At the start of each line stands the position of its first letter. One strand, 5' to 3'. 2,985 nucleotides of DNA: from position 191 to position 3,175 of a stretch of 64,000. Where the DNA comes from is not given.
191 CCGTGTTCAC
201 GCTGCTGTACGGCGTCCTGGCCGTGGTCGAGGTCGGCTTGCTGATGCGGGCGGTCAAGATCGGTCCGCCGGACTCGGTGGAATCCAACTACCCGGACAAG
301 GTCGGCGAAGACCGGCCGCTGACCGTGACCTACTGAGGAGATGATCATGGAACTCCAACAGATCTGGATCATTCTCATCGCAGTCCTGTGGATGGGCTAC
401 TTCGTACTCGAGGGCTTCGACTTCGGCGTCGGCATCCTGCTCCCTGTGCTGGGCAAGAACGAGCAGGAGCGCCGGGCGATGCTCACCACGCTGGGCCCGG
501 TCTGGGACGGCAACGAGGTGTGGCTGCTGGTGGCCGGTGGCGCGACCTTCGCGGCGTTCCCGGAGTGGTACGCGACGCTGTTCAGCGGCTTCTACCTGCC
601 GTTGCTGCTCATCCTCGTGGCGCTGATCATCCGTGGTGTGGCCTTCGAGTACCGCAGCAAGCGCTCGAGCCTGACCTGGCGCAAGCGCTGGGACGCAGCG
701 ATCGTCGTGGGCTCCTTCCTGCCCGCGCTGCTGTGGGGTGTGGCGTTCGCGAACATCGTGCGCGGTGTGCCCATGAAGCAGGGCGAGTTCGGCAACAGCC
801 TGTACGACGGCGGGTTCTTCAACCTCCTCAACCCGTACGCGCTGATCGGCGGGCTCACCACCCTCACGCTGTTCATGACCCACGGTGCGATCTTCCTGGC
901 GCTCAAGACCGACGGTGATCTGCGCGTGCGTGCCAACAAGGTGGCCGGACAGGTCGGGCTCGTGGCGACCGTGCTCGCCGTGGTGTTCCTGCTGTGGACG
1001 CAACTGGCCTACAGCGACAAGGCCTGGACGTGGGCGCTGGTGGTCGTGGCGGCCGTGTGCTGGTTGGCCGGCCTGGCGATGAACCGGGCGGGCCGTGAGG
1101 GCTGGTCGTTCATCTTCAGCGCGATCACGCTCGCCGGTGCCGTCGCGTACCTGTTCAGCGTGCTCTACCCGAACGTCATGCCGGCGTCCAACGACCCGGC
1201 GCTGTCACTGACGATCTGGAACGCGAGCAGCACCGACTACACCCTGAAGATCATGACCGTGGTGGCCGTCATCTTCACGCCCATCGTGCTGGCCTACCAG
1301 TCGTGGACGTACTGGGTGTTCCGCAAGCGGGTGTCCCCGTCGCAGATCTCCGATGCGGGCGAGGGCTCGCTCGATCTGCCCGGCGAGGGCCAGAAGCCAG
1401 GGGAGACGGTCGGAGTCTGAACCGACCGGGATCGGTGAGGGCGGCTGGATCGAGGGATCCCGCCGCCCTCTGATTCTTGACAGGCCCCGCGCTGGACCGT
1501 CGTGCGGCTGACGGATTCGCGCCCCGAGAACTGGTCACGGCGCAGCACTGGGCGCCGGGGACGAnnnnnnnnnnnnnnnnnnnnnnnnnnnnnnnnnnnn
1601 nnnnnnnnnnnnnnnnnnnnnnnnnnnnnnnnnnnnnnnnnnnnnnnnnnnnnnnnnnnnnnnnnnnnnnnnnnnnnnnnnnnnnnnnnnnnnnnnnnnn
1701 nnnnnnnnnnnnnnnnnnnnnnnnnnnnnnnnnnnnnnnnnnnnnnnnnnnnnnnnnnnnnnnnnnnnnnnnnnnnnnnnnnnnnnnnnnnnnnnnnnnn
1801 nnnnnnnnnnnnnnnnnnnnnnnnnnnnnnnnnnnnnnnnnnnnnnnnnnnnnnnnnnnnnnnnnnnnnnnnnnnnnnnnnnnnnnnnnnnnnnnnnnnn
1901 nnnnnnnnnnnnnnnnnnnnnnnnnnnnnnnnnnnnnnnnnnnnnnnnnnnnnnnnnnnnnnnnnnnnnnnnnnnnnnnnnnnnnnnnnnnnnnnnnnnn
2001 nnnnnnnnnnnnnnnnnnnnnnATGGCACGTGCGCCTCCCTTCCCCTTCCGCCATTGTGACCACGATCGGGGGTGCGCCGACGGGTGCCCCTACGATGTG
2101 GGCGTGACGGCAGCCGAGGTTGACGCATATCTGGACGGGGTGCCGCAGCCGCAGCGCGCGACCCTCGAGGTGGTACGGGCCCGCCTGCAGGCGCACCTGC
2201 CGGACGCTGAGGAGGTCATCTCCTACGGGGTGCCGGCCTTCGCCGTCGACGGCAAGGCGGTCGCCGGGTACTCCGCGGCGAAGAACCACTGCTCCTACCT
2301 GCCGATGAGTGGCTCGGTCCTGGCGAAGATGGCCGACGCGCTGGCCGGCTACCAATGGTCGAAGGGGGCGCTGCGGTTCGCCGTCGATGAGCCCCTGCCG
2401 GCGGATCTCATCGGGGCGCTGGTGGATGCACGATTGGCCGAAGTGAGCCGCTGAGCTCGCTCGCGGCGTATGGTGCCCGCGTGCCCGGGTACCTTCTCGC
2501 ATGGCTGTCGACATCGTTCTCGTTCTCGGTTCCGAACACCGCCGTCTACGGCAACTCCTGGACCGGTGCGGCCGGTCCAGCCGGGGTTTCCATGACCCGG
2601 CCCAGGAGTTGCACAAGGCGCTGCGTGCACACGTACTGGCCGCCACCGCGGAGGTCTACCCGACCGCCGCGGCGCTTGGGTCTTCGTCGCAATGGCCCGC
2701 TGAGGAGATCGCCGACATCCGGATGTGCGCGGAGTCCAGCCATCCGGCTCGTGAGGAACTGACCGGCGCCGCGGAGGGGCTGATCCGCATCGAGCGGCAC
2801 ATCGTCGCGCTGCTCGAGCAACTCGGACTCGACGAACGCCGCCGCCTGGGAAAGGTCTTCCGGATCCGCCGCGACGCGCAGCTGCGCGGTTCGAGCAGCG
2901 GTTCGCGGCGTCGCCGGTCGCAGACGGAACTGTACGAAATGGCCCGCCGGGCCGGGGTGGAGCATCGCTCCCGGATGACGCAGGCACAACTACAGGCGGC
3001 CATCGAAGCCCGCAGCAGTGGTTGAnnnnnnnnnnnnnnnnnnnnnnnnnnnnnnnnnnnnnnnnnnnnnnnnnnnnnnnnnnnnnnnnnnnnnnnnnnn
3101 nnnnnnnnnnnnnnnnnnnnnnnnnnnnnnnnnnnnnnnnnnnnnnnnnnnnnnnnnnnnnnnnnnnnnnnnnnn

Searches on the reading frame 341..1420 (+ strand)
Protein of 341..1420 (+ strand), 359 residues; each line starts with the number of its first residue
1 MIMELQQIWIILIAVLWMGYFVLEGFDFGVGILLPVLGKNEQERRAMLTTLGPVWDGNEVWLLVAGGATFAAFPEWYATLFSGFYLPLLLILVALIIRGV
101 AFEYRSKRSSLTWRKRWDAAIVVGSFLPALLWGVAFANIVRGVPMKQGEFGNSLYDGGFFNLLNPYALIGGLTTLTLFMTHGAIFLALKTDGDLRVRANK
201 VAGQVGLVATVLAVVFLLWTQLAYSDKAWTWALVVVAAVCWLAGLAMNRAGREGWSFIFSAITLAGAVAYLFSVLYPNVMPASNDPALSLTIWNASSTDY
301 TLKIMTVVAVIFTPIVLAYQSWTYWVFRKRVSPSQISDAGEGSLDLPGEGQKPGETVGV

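Call 6: search_protein_families(library=pfam, proteins=[window:341-1420:+], max_evalue=0.01)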
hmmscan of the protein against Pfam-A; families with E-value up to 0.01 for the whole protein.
window:341-1420:+ (359 aa): 1 family
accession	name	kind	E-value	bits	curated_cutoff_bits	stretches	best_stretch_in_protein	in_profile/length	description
PF02322.20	Cyt_bd_oxida_II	-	2.1e-115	385.7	35.6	1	5-327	1-302/302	Cytochrome bd terminal oxidase subunit II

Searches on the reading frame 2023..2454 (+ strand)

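Call 6: search_protein_families(library=pfam, proteins=[window:2023-2454:+], max_evalue=0.01)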
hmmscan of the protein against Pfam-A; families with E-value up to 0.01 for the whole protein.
window:2023-2454:+ (143 aa): 1 family
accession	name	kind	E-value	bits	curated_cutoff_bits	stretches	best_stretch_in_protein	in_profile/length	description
PF08818.16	DUF1801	-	1e-12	48.7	27.2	1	44-137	1-84/85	Domain of unknown function (DU1801)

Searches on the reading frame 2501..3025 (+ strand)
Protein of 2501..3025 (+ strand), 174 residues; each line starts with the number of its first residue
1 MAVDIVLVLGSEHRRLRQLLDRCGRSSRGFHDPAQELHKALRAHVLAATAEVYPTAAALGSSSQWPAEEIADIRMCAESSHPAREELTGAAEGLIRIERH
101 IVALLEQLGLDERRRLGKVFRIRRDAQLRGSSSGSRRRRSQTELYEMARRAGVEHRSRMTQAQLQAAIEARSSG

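Call 6: search_protein_families(library=pfam, proteins=[window:2501-3025:+], max_evalue=0.01)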
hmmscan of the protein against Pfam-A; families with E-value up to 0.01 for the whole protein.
window:2501-3025:+ (174 aa): 1 family
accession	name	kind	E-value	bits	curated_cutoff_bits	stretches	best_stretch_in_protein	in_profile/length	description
PF07498.18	Rho_N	-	0.0045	17.4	24.9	1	142-168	8-34/43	Rho termination factor, N-terminal domain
